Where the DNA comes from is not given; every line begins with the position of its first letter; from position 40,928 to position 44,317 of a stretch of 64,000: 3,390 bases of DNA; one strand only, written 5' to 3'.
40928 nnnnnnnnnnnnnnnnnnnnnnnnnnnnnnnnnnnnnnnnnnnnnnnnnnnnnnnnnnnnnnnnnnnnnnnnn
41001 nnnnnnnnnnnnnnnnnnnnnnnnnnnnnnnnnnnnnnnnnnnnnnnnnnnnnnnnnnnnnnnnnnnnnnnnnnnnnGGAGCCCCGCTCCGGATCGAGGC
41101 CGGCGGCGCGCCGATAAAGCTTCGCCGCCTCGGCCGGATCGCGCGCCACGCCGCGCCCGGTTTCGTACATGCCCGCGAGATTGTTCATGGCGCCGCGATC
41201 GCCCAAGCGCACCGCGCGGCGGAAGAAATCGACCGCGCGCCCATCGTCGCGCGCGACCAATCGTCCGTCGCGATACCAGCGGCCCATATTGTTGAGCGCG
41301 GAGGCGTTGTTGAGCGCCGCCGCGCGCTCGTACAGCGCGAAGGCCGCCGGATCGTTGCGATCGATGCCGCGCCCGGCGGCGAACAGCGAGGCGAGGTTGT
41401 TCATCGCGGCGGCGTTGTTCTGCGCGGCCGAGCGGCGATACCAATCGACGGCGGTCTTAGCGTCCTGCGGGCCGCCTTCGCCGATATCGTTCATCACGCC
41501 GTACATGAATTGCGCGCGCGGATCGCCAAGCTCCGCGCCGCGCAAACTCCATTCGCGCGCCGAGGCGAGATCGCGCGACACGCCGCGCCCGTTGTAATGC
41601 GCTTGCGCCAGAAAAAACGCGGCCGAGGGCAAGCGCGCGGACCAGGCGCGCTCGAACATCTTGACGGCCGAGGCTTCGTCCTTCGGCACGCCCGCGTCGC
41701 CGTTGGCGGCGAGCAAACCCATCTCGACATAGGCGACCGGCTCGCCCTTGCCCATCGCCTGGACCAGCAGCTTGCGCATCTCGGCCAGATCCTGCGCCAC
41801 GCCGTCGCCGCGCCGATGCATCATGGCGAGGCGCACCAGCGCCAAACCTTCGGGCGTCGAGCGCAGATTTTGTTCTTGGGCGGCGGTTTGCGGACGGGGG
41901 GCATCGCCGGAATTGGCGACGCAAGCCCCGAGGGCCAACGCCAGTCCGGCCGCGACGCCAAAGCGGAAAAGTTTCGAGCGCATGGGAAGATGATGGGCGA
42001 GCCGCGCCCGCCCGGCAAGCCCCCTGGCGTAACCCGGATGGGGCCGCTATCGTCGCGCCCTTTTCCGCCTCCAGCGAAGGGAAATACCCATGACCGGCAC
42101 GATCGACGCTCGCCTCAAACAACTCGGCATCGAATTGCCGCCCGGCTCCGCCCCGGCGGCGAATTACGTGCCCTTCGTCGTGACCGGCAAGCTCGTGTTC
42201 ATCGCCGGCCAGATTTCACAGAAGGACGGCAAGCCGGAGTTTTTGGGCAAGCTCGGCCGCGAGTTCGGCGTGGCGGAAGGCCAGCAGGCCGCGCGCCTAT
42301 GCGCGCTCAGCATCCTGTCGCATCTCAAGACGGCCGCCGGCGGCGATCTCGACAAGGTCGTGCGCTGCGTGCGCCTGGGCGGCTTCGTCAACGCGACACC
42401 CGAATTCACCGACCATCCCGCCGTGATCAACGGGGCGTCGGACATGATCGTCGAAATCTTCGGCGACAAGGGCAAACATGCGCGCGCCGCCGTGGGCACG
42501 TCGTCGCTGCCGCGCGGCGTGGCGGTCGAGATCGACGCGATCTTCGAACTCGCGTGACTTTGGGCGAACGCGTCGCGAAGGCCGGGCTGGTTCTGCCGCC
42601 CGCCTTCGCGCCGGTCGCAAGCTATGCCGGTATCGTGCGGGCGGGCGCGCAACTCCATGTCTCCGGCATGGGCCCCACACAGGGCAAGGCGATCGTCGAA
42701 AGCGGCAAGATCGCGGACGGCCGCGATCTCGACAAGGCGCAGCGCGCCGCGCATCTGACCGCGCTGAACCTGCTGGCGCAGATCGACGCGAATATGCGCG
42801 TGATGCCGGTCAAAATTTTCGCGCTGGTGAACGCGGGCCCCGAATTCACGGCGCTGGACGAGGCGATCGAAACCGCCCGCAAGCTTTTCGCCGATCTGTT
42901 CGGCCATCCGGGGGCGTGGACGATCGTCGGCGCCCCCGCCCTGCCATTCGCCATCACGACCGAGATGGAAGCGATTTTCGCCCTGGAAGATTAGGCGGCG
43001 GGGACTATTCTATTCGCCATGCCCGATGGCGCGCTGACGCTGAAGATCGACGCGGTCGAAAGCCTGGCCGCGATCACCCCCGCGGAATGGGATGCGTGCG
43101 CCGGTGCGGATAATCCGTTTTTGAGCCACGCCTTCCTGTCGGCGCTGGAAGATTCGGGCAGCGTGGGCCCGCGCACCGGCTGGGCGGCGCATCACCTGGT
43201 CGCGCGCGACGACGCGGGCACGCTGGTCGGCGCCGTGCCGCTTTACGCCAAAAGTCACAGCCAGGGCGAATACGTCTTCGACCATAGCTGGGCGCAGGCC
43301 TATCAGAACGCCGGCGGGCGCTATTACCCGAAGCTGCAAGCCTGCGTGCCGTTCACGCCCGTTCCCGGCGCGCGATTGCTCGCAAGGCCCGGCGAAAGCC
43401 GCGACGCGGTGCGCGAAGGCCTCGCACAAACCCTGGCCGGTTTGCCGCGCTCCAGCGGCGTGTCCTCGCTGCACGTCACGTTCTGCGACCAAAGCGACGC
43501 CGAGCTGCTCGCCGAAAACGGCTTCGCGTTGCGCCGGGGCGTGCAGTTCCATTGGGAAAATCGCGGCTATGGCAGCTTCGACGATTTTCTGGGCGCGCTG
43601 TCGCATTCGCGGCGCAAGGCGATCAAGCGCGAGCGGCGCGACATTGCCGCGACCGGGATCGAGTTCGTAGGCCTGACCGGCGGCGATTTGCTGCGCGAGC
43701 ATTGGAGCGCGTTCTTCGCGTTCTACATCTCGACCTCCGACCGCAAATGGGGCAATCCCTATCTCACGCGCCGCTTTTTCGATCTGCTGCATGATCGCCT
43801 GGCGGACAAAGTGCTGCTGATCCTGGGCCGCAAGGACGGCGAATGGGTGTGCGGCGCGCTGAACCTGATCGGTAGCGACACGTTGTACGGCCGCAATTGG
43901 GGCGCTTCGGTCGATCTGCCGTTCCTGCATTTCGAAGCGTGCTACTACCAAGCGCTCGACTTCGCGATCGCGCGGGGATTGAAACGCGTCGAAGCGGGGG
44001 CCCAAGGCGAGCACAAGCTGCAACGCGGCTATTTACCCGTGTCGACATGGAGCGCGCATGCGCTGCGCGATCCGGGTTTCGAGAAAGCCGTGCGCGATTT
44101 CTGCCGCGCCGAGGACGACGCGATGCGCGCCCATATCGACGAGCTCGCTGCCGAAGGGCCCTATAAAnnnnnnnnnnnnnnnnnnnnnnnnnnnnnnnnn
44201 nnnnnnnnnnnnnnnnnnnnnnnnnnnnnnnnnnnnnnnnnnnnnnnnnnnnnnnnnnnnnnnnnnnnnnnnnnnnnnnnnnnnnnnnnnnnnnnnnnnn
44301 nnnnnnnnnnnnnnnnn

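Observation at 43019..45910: Candidate second-messenger module: FemAB-like GNAT acyltransferase, nucleotidyl-cyclase-fold protein and stand-alone cNMP-binding protein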

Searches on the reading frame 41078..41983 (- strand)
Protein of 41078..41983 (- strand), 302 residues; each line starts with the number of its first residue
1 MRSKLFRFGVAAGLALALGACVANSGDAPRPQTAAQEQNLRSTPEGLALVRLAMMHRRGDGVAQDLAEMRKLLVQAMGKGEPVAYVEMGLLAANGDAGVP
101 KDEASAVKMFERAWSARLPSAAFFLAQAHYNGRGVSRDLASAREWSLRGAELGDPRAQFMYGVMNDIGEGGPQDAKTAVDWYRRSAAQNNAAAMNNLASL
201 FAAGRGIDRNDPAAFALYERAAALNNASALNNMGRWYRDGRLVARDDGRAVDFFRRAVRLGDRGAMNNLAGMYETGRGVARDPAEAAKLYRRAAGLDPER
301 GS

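Call 3: search_protein_families(library=pfam, proteins=[window:41078-41983:-], max_evalue=0.1)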
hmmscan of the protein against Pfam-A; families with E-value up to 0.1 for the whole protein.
window:41078-41983:- (302 aa): 2 families
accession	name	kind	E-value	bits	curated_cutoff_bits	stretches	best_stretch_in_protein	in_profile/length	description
PF08238.18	Sel1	-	1.7e-45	152.2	30.7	6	265-294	3-32/36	Sel1 repeat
PF13176.12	TPR_7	-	4.4e-05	23.7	27.9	0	265-300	1-32/36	Tetratricopeptide repeat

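Call 4: search_protein_families(library=ncbifam, proteins=[window:41078-41983:-], max_evalue=0.1)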
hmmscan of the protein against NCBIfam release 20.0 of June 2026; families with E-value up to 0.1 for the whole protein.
window:41078-41983:- (302 aa): 4 families
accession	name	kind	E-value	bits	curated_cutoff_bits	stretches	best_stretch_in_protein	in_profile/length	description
NF038194.1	AlgK_TPR_lipo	equivalog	4e-14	52.1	700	2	71-223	252-401/448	alginate biosynthesis TPR repeat lipoprotein AlgK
NF033786.1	phenyl_MerG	equivalog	7.8e-14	52.1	350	2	126-206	72-160/217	phenylmercury resistance protein MerG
NF047621.1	FlgprotMotXVib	equivalog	5.3e-12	45.6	330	2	219-286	100-167/211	flagellar protein MotX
NF045484.1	TransRegExoR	equivalog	4.4e-11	42.5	450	3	248-298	60-110/267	exopolysaccharide production regulator ExoR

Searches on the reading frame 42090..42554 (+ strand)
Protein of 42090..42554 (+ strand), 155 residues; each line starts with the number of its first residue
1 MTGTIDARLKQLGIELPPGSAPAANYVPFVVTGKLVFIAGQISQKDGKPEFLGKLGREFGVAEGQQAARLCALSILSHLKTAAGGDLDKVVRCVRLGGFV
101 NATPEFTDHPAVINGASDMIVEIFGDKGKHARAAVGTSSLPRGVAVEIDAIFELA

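Call 3: search_protein_families(library=pfam, proteins=[window:42090-42554:+], max_evalue=0.1)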
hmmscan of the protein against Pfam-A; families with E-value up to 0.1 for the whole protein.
window:42090-42554:+ (155 aa): 2 families
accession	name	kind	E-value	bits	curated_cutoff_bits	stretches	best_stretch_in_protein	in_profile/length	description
PF14588.11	YjgF_endoribonc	-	2.3e-24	86.3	35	1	7-138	2-132/148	YjgF/chorismate_mutase-like, putative endoribonuclease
PF01042.26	Ribonuc_L-PSP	-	1.5e-12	48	27.3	1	21-151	6-118/121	Endoribonuclease L-PSP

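Call 4: search_protein_families(library=ncbifam, proteins=[window:42090-42554:+], max_evalue=0.1)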
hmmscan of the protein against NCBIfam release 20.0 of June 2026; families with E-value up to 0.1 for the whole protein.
window:42090-42554:+ (155 aa): 1 family
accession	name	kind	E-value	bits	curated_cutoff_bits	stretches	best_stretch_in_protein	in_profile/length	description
TIGR00004.1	TIGR00004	subfamily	1.9e-08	34.6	106.25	1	21-152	11-123/125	Rid family detoxifying hydrolase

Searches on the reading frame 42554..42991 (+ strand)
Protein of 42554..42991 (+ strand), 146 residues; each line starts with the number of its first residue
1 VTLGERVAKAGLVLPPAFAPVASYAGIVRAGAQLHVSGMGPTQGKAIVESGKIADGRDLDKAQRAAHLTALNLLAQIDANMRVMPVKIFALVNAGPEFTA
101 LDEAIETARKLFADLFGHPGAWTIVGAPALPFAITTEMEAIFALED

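Call 39: search_protein_families(library=pfam, proteins=[window:42554-42991:+], max_evalue=0.01)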
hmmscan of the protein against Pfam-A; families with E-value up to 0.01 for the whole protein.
window:42554-42991:+ (146 aa): 2 families
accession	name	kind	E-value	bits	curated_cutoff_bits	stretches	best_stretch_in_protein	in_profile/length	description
PF01042.26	Ribonuc_L-PSP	-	8.1e-08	32.7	27.3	1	17-141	4-118/121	Endoribonuclease L-PSP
PF14588.11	YjgF_endoribonc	-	0.0011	19.3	35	1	6-120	3-122/148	YjgF/chorismate_mutase-like, putative endoribonuclease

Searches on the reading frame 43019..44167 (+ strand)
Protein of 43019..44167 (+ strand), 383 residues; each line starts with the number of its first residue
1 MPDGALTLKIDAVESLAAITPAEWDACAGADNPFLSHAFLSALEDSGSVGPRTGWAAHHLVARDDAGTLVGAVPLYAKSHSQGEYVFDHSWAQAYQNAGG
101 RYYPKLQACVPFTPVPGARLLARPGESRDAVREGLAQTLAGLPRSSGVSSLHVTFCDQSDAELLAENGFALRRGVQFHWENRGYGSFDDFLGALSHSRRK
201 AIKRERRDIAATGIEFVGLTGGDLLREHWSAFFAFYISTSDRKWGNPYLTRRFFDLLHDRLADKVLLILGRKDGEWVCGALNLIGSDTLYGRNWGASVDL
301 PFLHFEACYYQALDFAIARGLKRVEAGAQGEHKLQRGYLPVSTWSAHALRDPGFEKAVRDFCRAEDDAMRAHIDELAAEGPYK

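Call 3: search_protein_families(library=pfam, proteins=[window:43019-44167:+], max_evalue=0.1)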
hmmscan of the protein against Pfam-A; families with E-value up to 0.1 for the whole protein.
window:43019-44167:+ (383 aa): 2 families
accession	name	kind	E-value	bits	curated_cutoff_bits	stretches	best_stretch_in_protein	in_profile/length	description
PF04339.18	FemAB_like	-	2.9e-157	524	27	1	16-383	2-368/369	Peptidogalycan biosysnthesis/recognition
PF13480.13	Acetyltransf_6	-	7.9e-10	39.5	22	1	197-330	2-138/143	Acetyltransferase (GNAT) domain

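Call 4: search_protein_families(library=ncbifam, proteins=[window:43019-44167:+], max_evalue=0.1)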
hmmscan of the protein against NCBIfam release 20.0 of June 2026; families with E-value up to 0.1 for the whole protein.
window:43019-44167:+ (383 aa): 1 family
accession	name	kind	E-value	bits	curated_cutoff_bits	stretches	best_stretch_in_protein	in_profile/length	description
TIGR03019.1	pepcterm_femAB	equivalog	0.00024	20.2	260.35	1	200-323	134-255/330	FemAB family XrtA/PEP-CTERM system-associated protein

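Call 6: search_solved_structures(query=window:43019-44167:+, max_evalue=1, show_alignments=1)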
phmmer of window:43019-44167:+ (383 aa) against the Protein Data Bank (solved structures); distinct sequences matched with E-value up to 1: 0.

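Call 58: search_protein_families(library=padloc, proteins=[window:43019-44167:+], max_evalue=1)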
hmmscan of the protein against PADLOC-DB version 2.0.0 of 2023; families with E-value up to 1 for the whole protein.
window:43019-44167:+ (383 aa): 0 families
